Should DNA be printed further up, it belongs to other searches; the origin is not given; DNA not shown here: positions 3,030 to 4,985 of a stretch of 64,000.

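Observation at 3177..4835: HMGL-like (LeuA-type) catalytic domain fused to a YrdC/Sua5 domain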

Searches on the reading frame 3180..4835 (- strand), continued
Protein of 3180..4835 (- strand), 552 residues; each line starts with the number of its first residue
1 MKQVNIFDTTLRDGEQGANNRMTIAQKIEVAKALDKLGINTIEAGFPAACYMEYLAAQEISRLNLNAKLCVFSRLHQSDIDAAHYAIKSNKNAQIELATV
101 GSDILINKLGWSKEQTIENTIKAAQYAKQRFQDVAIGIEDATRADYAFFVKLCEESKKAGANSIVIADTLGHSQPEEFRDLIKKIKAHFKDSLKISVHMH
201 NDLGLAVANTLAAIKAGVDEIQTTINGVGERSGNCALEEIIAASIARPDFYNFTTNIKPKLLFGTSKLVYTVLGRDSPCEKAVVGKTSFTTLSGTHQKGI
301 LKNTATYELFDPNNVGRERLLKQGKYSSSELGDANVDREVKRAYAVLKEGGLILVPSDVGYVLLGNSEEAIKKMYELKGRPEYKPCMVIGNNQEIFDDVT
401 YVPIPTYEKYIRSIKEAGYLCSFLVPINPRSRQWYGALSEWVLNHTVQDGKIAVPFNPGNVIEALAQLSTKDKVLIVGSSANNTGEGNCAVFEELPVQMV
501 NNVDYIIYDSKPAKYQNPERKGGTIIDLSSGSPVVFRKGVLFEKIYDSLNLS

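Call 6: find_homologous_proteins(query=window:3180-4835:-, max_evalue=0.00001)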
Query window:3180-4835:- (552 aa): 7977 proteins with E <= 0.00001 among 8000 candidates; the best 120 are listed.
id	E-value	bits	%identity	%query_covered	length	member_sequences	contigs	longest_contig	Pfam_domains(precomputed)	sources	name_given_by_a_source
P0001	0.0e+0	1237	100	100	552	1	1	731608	PF22617.2,PF00682.26,PF01300.25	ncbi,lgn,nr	ncbi:MAG: Sua5/YciO/YrdC/YwlC family protein [Candidatus Woesearchaeota archaeon]|nr:Sua5/YciO/YrdC/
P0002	7.5e-206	703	57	100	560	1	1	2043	PF22617.2,PF00682.26,PF01300.25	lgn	-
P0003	8.5e-115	402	40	100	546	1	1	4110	PF22617.2,PF00682.26,PF01300.25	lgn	-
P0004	2.5e-88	315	50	60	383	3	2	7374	PF22617.2,PF00682.26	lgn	-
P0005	4.0e-77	278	43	61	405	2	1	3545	PF22617.2,PF00682.26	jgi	jgi:2-isopropylmalate synthase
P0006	1.1e-76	277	42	60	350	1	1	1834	PF22617.2,PF00682.26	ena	-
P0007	1.8e-76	276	41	60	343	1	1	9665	PF22617.2,PF00682.26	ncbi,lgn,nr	ncbi:MAG: 2-isopropylmalate synthase [Nanoarchaeota archaeon]|nr:2-isopropylmalate synthase [Nanoarc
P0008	1.8e-75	273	41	62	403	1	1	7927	PF22617.2,PF00682.26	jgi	jgi:2-isopropylmalate synthase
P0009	1.8e-75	273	46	57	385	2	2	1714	PF22617.2,PF00682.26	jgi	-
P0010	2.1e-75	272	45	57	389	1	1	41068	PF22617.2,PF00682.26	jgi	jgi:2-isopropylmalate synthase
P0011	9.5e-75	270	40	64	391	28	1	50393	PF22617.2,PF00682.26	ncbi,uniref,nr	ncbi:LeuA family protein [Inquilinus limosus]|uniref:2-isopropylmalate synthase n=1 Tax=Inquilinus l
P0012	2.0e-73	266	40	68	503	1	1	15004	PF22617.2,PF00682.26,PF08502.16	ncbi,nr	ncbi:MAG: 2-isopropylmalate synthase [Campylobacterales bacterium]|nr:2-isopropylmalate synthase [Ca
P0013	4.3e-73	265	44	59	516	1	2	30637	PF22617.2,PF00682.26,PF08502.16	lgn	-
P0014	1.1e-72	264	43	59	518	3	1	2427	PF22617.2,PF00682.26,PF08502.16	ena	-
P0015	1.7e-72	263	43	60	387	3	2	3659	PF22617.2,PF00682.26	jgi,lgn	jgi:2-isopropylmalate synthase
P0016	4.7e-72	261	45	59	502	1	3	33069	PF22617.2,PF00682.26,PF08502.16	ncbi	-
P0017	7.2e-72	261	43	60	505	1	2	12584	PF22617.2,PF00682.26,PF08502.16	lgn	-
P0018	2.2e-71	259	43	59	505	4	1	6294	PF22617.2,PF00682.26,PF08502.16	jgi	jgi:2-isopropylmalate synthase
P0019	2.2e-71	259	44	57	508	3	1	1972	PF22617.2,PF00682.26,PF08502.16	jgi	jgi:2-isopropylmalate synthase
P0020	3.8e-71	258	43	59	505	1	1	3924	PF22617.2,PF00682.26,PF08502.16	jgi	jgi:2-isopropylmalate synthase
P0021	3.9e-71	258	43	63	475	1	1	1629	PF22617.2,PF00682.26,PF08502.16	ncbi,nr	ncbi:MAG TPA: 2-isopropylmalate synthase, partial [Candidatus Omnitrophota bacterium]|nr:2-isopropyl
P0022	4.7e-71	258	43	63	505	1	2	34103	PF22617.2,PF00682.26,PF08502.16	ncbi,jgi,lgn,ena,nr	ncbi:MAG TPA: 2-isopropylmalate synthase [Candidatus Omnitrophota bacterium]|nr:2-isopropylmalate sy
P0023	4.7e-71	258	43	63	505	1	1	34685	PF22617.2,PF00682.26,PF08502.16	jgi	-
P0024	4.8e-71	258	44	58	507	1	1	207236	PF22617.2,PF00682.26,PF08502.16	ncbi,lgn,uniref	ncbi:2-isopropylmalate synthase [Oleidesulfovibrio sp.]|uniref:2-isopropylmalate synthase n=1 Tax=Ol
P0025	4.9e-71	258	43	57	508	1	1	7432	PF22617.2,PF00682.26,PF08502.16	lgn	-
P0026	8.7e-71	257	43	63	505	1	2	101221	PF22617.2,PF00682.26,PF08502.16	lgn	-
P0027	9.6e-71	257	42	60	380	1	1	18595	PF22617.2,PF00682.26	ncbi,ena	-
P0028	1.3e-70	257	43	59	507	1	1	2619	PF22617.2,PF00682.26,PF08502.16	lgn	-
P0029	1.3e-70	257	45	59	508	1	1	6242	PF22617.2,PF00682.26,PF08502.16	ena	-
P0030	1.4e-70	257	42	59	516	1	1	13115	PF22617.2,PF00682.26,PF08502.16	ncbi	-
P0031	1.4e-70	257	42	57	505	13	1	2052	PF22617.2,PF00682.26,PF08502.16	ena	-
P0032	1.4e-70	257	42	63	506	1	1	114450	PF22617.2,PF00682.26,PF08502.16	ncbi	-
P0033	1.4e-70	257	43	59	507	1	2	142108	PF22617.2,PF00682.26,PF08502.16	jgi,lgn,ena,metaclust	metaclust:\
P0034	1.5e-70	256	45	59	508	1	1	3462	PF22617.2,PF00682.26,PF08502.16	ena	-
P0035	1.9e-70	256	42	63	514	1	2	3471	PF22617.2,PF00682.26,PF08502.16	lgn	-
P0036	2.1e-70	256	42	59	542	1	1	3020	PF22617.2,PF00682.26,PF08502.16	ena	-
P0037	2.6e-70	256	43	59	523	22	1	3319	PF22617.2,PF00682.26,PF08502.16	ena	-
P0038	3.3e-70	255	40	63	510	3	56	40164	PF22617.2,PF00682.26,PF08502.16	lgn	-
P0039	3.7e-70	255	42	59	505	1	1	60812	PF22617.2,PF00682.26,PF08502.16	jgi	-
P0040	3.7e-70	255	44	59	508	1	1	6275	PF22617.2,PF00682.26,PF08502.16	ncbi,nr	ncbi:MAG: 2-isopropylmalate synthase [Thermodesulfobacteriota bacterium]|nr:2-isopropylmalate syntha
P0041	3.7e-70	255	44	59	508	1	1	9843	PF22617.2,PF00682.26,PF08502.16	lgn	-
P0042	4.7e-70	255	40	63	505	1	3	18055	PF22617.2,PF00682.26,PF08502.16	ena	-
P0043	4.9e-70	255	39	68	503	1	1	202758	PF22617.2,PF00682.26,PF08502.16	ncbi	-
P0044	6.0e-70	255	45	59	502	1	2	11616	PF22617.2,PF00682.26,PF08502.16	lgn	-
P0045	6.8e-70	254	42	59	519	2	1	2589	PF22617.2,PF00682.26,PF08502.16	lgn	-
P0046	8.1e-70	254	40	63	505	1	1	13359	PF22617.2,PF00682.26,PF08502.16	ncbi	-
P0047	8.4e-70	254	42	63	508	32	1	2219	PF22617.2,PF00682.26,PF08502.16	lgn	-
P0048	8.8e-70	254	42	63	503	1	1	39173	PF22617.2,PF00682.26,PF08502.16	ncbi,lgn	ncbi:MAG: 2-isopropylmalate synthase [Eubacteriales bacterium]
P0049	8.9e-70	254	40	63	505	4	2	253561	PF22617.2,PF00682.26,PF08502.16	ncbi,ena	-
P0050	9.5e-70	254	41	59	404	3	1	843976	PF22617.2,PF00682.26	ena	-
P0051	9.8e-70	254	42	63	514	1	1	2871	PF22617.2,PF00682.26,PF08502.16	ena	-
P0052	1.2e-69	254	41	63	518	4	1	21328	PF22617.2,PF00682.26,PF08502.16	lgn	-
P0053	1.3e-69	253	43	59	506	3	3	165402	PF22617.2,PF00682.26,PF08502.16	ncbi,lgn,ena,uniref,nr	ncbi:2-isopropylmalate synthase [uncultured Campylobacter sp.]|uniref:2-isopropylmalate synthase n=1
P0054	1.4e-69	253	42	63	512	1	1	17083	PF22617.2,PF00682.26,PF08502.16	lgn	-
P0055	1.8e-69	253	39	62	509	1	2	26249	PF22617.2,PF00682.26,PF08502.16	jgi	jgi:2-isopropylmalate synthase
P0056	2.5e-69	252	43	59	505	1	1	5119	PF22617.2,PF00682.26,PF08502.16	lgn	-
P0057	2.8e-69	252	42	57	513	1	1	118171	PF22617.2,PF00682.26,PF08502.16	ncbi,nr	ncbi:2-isopropylmalate synthase [Bacillus obstructivus]|nr:2-isopropylmalate synthase [Bacillus obst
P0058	2.9e-69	252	42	63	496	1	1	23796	PF22617.2,PF00682.26,PF08502.16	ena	-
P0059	3.0e-69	252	40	59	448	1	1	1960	PF22617.2,PF00682.26,PF08502.16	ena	-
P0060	3.0e-69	252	39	64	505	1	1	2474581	PF22617.2,PF00682.26,PF08502.16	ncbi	-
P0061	3.1e-69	252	42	63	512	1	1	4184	PF22617.2,PF00682.26,PF08502.16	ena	-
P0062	3.1e-69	252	42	63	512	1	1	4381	PF22617.2,PF00682.26,PF08502.16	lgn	-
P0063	3.1e-69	252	42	63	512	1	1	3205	PF22617.2,PF00682.26,PF08502.16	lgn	-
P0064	3.1e-69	252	42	63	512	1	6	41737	PF22617.2,PF00682.26,PF08502.16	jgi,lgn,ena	-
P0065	3.1e-69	252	41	59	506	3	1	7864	PF22617.2,PF00682.26,PF08502.16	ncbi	-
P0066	3.2e-69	252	43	57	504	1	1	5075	PF22617.2,PF00682.26,PF08502.16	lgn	-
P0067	3.3e-69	252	41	63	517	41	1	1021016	PF22617.2,PF00682.26,PF08502.16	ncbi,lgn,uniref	ncbi:2-isopropylmalate synthase [Rossellomorea marisflavi]|uniref:2-isopropylmalate synthase n=1 Tax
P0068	3.8e-69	252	41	63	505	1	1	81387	PF22617.2,PF00682.26,PF08502.16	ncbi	ncbi:MAG: 2-isopropylmalate synthase [Bacillota bacterium]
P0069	3.9e-69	252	42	63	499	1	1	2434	PF22617.2,PF00682.26,PF08502.16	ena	-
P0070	3.9e-69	252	43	57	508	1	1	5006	PF22617.2,PF00682.26,PF08502.16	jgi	-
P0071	4.2e-69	252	42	59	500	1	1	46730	PF22617.2,PF00682.26,PF08502.16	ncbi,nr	ncbi:MAG: 2-isopropylmalate synthase [Candidatus Limiplasma sp.]|nr:2-isopropylmalate synthase [Cand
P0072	4.6e-69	252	37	75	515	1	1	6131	PF22617.2,PF00682.26,PF08502.16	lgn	-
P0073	4.6e-69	252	41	60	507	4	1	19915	PF22617.2,PF00682.26,PF08502.16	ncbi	ncbi:MAG: 2-isopropylmalate synthase [Christensenellales bacterium]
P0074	5.1e-69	251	39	63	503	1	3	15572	PF22617.2,PF00682.26,PF08502.16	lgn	-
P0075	5.3e-69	251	42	57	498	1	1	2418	PF22617.2,PF00682.26,PF08502.16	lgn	-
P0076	5.3e-69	251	43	59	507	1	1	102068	PF22617.2,PF00682.26,PF08502.16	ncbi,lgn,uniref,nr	ncbi:2-isopropylmalate synthase [Natronincola peptidivorans]|uniref:2-isopropylmalate synthase n=1 T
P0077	5.6e-69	251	42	59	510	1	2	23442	PF22617.2,PF00682.26,PF08502.16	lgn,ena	-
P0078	6.1e-69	251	43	59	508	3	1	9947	PF22617.2,PF00682.26,PF08502.16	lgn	-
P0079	6.3e-69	251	41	61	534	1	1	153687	PF22617.2,PF00682.26,PF08502.16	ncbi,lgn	-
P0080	6.4e-69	251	41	59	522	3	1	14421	PF22617.2,PF00682.26,PF08502.16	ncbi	ncbi:MAG: 2-isopropylmalate synthase [candidate division WOR-3 bacterium]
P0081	6.6e-69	251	42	57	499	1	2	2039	PF22617.2,PF00682.26,PF08502.16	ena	-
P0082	6.7e-69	251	43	59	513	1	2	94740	PF22617.2,PF00682.26,PF08502.16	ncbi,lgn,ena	-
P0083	7.1e-69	251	42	58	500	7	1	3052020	PF22617.2,PF00682.26,PF08502.16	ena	-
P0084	7.2e-69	251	41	59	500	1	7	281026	PF22617.2,PF00682.26,PF08502.16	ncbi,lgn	-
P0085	7.2e-69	251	44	59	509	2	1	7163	PF22617.2,PF00682.26,PF08502.16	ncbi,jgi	-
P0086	7.6e-69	251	43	57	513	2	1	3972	PF22617.2,PF00682.26,PF08502.16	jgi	-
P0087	7.6e-69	251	43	59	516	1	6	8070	PF22617.2,PF00682.26,PF08502.16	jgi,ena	-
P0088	7.7e-69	251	42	59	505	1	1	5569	PF22617.2,PF00682.26,PF08502.16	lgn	-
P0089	8.5e-69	251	42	57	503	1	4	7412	PF22617.2,PF00682.26,PF08502.16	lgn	-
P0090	8.9e-69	251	41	60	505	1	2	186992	PF22617.2,PF00682.26,PF08502.16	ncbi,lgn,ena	-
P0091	9.6e-69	251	42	57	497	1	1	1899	PF22617.2,PF00682.26,PF08502.16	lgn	-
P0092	9.7e-69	251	40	59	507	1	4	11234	PF22617.2,PF00682.26,PF08502.16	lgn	-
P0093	9.9e-69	250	41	61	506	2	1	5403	PF22617.2,PF00682.26,PF08502.16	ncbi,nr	ncbi:MAG: 2-isopropylmalate synthase [Epulopiscium sp. Nele67-Bin001]|nr:MAG: 2-isopropylmalate synt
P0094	1.0e-68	250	41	60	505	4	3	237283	PF22617.2,PF00682.26,PF08502.16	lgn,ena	-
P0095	1.1e-68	250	42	57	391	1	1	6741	PF22617.2,PF00682.26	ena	-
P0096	1.1e-68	250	41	62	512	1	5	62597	PF22617.2,PF00682.26,PF08502.16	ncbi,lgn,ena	-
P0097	1.1e-68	250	41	63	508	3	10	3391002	PF22617.2,PF00682.26,PF08502.16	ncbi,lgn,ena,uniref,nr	ncbi:2-isopropylmalate synthase [Niameybacter massiliensis]|uniref:2-isopropylmalate synthase n=1 Ta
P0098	1.1e-68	250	42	63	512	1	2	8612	PF22617.2,PF00682.26,PF08502.16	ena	-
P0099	1.1e-68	250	39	63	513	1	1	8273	PF22617.2,PF00682.26,PF08502.16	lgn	-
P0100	1.2e-68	250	43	59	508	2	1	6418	PF22617.2,PF00682.26,PF08502.16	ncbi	-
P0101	1.2e-68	250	42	57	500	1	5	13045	PF22617.2,PF00682.26,PF08502.16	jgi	jgi:2-isopropylmalate synthase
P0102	1.2e-68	250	43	57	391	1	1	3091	PF22617.2,PF00682.26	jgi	jgi:2-isopropylmalate synthase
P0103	1.3e-68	250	43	59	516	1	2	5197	PF22617.2,PF00682.26,PF08502.16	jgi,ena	-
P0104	1.3e-68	250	41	59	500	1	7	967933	PF22617.2,PF00682.26,PF08502.16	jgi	jgi:2-isopropylmalate synthase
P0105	1.3e-68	250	40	63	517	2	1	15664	PF22617.2,PF00682.26,PF08502.16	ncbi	-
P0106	1.4e-68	250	40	63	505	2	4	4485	PF22617.2,PF00682.26,PF08502.16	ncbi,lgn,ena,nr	ncbi:MAG: 2-isopropylmalate synthase [Clostridiales bacterium]|nr:2-isopropylmalate synthase [Clostr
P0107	1.5e-68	250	39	63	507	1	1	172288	PF22617.2,PF00682.26,PF08502.16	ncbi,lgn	-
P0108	1.5e-68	250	40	63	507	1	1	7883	PF22617.2,PF00682.26,PF08502.16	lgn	-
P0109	1.6e-68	250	42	63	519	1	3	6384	PF22617.2,PF00682.26,PF08502.16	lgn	-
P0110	1.6e-68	250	43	57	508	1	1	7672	PF22617.2,PF00682.26,PF08502.16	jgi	jgi:2-isopropylmalate synthase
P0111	1.6e-68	250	40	63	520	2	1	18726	PF22617.2,PF00682.26,PF08502.16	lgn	-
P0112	1.7e-68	250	42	59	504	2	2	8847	PF22617.2,PF00682.26,PF08502.16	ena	-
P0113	1.9e-68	250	38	63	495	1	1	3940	PF22617.2,PF00682.26,PF08502.16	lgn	-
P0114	2.0e-68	249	41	59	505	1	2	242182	PF22617.2,PF00682.26,PF08502.16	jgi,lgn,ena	-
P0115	2.2e-68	249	43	59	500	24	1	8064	PF22617.2,PF00682.26,PF08502.16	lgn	-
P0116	2.2e-68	249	39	63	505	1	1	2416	PF22617.2,PF00682.26,PF08502.16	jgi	-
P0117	2.4e-68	249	43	59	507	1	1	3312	PF22617.2,PF00682.26,PF08502.16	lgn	-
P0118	2.5e-68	249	41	59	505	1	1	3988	PF22617.2,PF00682.26,PF08502.16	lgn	-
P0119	2.5e-68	249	42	57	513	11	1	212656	PF22617.2,PF00682.26,PF08502.16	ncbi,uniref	ncbi:2-isopropylmalate synthase [Heyndrickxia oleronia]|uniref:2-isopropylmalate synthase n=1 Tax=He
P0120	2.6e-68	249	39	68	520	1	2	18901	PF22617.2,PF00682.26,PF08502.16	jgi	jgi:2-isopropylmalate synthase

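Call 8: find_encoding_contigs(protein=P0001, flank=10000, max_places=3)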
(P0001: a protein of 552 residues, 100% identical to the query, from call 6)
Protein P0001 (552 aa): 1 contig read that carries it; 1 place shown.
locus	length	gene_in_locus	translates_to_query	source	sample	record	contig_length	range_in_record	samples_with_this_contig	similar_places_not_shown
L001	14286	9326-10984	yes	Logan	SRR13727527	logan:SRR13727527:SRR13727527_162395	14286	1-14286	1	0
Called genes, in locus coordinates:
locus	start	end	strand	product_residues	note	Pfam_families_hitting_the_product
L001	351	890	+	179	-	-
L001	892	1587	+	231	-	-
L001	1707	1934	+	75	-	PF27482:Beta-prop_YycP (faint)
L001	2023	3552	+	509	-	PF01935:DUF87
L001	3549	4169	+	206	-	PF01487:DHquinase_I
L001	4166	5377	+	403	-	PF00149:Metallophos, PF12850:Metallophos_2 (weak)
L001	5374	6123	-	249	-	PF02535:Zip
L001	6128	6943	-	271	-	-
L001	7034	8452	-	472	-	PF02934:GatB_N, PF02637:GatB_Yqey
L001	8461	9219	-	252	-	PF01978:TrmB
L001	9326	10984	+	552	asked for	PF00682:HMGL-like, PF22617:HCS_D2, PF01300:Sua5_yciO_yrdC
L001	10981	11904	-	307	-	-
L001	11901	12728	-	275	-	-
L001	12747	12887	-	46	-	PF08271:Zn_Ribbon_TF (weak)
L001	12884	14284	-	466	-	?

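Call 9: find_encoding_contigs(protein=P0002, flank=10000, max_places=3)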
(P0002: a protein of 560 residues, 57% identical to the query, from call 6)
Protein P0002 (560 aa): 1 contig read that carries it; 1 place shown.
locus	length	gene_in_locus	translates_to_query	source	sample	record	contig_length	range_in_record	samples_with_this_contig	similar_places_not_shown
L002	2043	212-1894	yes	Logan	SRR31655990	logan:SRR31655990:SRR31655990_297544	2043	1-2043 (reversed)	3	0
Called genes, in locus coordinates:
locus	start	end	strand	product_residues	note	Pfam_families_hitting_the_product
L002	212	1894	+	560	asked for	PF00682:HMGL-like, PF22617:HCS_D2, PF01300:Sua5_yciO_yrdC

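Call 10: find_encoding_contigs(protein=P0003, flank=10000, max_places=3)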
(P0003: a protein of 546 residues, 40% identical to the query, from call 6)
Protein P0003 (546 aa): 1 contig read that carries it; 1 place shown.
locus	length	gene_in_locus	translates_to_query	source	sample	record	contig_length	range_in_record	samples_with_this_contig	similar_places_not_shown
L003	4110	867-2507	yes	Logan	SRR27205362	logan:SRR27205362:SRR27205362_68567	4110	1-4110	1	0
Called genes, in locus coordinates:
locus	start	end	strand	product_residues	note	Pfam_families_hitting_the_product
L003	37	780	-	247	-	PF01978:TrmB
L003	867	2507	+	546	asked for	PF00682:HMGL-like, PF22617:HCS_D2, PF01300:Sua5_yciO_yrdC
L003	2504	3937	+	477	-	PF02310:B12-binding, PF04055:Radical_SAM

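Call 47: find_encoding_contigs(protein=P0004, flank=8000, max_places=3)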
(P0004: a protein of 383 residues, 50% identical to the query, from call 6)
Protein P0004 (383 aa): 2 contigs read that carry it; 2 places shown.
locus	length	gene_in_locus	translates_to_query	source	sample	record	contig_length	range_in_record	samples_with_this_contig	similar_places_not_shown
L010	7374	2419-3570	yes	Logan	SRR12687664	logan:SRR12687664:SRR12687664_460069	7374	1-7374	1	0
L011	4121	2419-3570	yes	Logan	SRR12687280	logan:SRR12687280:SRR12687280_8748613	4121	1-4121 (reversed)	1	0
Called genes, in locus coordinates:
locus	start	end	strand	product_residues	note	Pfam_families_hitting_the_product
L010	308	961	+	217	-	PF00158:Sigma54_activat (faint), PF07724:AAA_2, PF13173:AAA_14 (faint), PF00004:AAA, PF07728:AAA_5 (weak)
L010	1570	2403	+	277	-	PF02668:TauD, PF08943:CsiD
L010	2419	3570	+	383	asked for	PF00682:HMGL-like, PF22617:HCS_D2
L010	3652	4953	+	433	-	PF00330:Aconitase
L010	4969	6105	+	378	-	PF00487:FA_desaturase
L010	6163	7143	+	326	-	PF08240:ADH_N, PF00107:ADH_zinc_N, PF13602:ADH_zinc_N_2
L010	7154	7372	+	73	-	?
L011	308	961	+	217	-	PF00158:Sigma54_activat (faint), PF07724:AAA_2, PF13173:AAA_14 (faint), PF00004:AAA, PF07728:AAA_5 (weak)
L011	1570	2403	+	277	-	PF02668:TauD, PF08943:CsiD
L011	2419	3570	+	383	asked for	PF00682:HMGL-like, PF22617:HCS_D2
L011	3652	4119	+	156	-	?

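Call 48: find_encoding_contigs(protein=P0011, flank=9000, max_places=2)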
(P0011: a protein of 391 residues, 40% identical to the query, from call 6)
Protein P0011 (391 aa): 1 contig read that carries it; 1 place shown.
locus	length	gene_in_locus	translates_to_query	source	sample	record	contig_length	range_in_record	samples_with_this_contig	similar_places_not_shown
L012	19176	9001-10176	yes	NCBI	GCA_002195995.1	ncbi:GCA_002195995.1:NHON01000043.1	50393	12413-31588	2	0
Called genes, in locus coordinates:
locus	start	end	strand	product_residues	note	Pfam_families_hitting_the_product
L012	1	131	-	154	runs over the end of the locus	PF02627:CMD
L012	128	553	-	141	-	-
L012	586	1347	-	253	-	PF05368:NmrA (weak), PF13460:NAD_binding_10 (weak)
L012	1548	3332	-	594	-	PF13426:PAS_9 (faint), PF00989:PAS (faint), PF00512:HisKA (weak), PF02518:HATPase_c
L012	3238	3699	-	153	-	PF00072:Response_reg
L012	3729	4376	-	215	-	PF00072:Response_reg, PF00196:GerE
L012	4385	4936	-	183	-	PF02082:Rrf2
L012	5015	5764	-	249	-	PF00106:adh_short, PF08659:KR, PF23441:SDR, PF13561:adh_short_C2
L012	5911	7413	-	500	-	PF00924:MS_channel_2nd, PF00027:cNMP_binding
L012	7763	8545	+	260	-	PF05988:DUF899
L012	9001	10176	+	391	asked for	PF00682:HMGL-like, PF22617:HCS_D2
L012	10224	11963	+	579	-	PF02776:TPP_enzyme_N (weak), PF00205:TPP_enzyme_M, PF02775:TPP_enzyme_C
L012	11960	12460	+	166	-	PF08670:MEKHLA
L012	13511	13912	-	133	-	PF25176:DUF7831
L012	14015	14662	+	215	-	-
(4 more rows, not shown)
